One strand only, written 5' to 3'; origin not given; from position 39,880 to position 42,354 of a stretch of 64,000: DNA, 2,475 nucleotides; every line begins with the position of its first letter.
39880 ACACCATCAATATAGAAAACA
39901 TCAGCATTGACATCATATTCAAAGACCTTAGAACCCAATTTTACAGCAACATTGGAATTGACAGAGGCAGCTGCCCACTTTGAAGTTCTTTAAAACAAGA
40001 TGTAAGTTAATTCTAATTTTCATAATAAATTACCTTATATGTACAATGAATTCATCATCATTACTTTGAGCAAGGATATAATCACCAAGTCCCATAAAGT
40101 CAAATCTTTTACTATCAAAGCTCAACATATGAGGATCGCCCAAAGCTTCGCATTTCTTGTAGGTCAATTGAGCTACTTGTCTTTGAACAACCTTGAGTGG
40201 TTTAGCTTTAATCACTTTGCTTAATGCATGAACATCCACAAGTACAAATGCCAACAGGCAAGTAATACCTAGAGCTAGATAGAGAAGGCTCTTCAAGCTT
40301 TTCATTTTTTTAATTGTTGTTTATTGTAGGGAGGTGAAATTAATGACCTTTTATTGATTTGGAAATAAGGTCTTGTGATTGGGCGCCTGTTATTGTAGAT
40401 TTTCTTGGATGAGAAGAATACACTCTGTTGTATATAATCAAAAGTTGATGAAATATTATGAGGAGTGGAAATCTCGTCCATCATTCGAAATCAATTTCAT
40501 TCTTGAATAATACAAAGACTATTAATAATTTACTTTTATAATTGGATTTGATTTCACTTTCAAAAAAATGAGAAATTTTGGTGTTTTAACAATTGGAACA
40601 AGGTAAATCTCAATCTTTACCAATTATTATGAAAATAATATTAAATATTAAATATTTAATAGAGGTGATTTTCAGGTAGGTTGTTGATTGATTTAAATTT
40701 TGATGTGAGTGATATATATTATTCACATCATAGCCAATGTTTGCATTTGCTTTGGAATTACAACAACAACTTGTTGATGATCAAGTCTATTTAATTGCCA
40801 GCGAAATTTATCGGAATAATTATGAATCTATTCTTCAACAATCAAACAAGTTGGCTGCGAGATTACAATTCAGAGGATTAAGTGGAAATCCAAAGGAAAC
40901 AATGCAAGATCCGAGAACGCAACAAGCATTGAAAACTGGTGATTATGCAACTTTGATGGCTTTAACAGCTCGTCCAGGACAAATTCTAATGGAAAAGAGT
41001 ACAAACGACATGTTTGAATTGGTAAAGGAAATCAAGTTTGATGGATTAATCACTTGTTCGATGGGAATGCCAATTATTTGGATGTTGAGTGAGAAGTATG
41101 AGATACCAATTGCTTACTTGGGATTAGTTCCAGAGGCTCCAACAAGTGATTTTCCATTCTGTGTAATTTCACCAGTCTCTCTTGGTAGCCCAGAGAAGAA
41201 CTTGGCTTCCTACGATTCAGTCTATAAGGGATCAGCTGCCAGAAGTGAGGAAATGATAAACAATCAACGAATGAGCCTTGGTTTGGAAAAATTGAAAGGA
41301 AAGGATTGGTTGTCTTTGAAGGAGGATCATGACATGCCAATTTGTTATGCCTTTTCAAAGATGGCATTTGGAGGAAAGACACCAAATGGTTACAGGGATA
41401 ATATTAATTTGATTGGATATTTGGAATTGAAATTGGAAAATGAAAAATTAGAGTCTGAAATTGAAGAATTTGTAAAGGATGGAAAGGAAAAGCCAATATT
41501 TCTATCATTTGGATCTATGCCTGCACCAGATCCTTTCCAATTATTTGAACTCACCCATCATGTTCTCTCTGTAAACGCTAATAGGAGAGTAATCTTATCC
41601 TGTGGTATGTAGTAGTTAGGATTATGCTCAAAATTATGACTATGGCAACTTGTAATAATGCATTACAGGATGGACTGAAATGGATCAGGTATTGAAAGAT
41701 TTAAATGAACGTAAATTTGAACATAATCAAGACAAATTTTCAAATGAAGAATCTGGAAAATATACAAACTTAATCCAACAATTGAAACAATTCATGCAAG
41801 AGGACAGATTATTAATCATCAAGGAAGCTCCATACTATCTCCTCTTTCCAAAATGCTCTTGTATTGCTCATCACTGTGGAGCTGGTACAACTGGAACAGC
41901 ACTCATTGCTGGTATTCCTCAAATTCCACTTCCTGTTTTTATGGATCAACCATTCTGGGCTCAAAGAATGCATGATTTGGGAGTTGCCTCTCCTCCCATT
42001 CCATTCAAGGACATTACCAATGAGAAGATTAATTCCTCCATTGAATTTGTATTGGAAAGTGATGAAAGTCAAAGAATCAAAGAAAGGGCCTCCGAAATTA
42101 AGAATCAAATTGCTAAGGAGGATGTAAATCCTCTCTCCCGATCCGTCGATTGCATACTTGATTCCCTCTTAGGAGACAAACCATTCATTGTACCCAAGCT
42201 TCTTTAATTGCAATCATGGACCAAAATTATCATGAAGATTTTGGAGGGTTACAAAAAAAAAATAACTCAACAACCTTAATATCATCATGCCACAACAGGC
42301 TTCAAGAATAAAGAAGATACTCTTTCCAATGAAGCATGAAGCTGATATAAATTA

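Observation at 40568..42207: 13-nt microexon completes the conserved N-terminal motif of a GT1 glycosyltransferase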

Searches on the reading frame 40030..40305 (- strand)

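Call 45: search_protein_families(library=pfam, proteins=[window:40030-40305:-], max_evalue=0.001)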
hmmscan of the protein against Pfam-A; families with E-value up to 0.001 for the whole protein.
window:40030-40305:- (91 aa): 1 family
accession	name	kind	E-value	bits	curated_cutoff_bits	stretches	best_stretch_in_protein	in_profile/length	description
PF00094.30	VWD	-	4.5e-05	24.2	22.9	1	52-86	1-37/156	von Willebrand factor type D domain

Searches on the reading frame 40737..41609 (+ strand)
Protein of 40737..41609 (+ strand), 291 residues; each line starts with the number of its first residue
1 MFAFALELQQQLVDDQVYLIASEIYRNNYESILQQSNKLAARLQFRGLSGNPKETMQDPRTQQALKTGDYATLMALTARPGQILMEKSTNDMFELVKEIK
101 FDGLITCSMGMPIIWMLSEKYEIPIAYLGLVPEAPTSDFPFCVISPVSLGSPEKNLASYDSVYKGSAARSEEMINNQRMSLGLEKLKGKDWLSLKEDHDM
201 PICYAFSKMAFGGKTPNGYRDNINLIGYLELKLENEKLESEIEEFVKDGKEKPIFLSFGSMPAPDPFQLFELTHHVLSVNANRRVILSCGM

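Call 34: search_protein_families(library=ncbifam, proteins=[P0059], max_evalue=0.01)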
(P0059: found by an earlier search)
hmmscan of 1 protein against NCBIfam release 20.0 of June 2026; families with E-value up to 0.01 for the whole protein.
P0059 (485 aa): 5 families
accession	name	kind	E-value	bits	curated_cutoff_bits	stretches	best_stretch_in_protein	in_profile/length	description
NF000354.1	glycotrans_Rgt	equivalog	3.3e-16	59.4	800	1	362-451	299-387/411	rifamycin-inactivating glycosyltransferase Rgt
TIGR04516.1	glycosyl_450act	subfamily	9.6e-14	51.3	440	1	360-455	307-398/418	activator-dependent family glycosyltransferase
TIGR01426.2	MGT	subfamily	4.6e-09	35.8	260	1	368-456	292-376/393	macrolide family glycosyltransferase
NF000362.1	self_GT_OleI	exception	0.00032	20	700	1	365-455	318-404/424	OleI family self-immunity macrolide glycosyltransferase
NF033129.1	macro_glyco_Mgt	subfamily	0.00055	19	700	1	372-459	297-380/393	macrolide-inactivating glycosyltransferase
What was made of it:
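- On Macrolide glycosyltransferase family (MGT, TIGR01426; OleI/OleD; Mgt): All matches cover the C-terminal domain only (call 34).
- Tried and rejected: Rejected on NCBIfam scores (call 34).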

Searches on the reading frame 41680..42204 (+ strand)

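Call 34: search_protein_families(library=ncbifam, proteins=[P0059], max_evalue=0.01)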
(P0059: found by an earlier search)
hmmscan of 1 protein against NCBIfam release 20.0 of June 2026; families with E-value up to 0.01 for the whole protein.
P0059 (485 aa): 5 families
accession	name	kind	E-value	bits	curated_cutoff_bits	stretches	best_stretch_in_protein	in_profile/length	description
NF000354.1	glycotrans_Rgt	equivalog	3.3e-16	59.4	800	1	362-451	299-387/411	rifamycin-inactivating glycosyltransferase Rgt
TIGR04516.1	glycosyl_450act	subfamily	9.6e-14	51.3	440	1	360-455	307-398/418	activator-dependent family glycosyltransferase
TIGR01426.2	MGT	subfamily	4.6e-09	35.8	260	1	368-456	292-376/393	macrolide family glycosyltransferase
NF000362.1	self_GT_OleI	exception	0.00032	20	700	1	365-455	318-404/424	OleI family self-immunity macrolide glycosyltransferase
NF033129.1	macro_glyco_Mgt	subfamily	0.00055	19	700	1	372-459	297-380/393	macrolide-inactivating glycosyltransferase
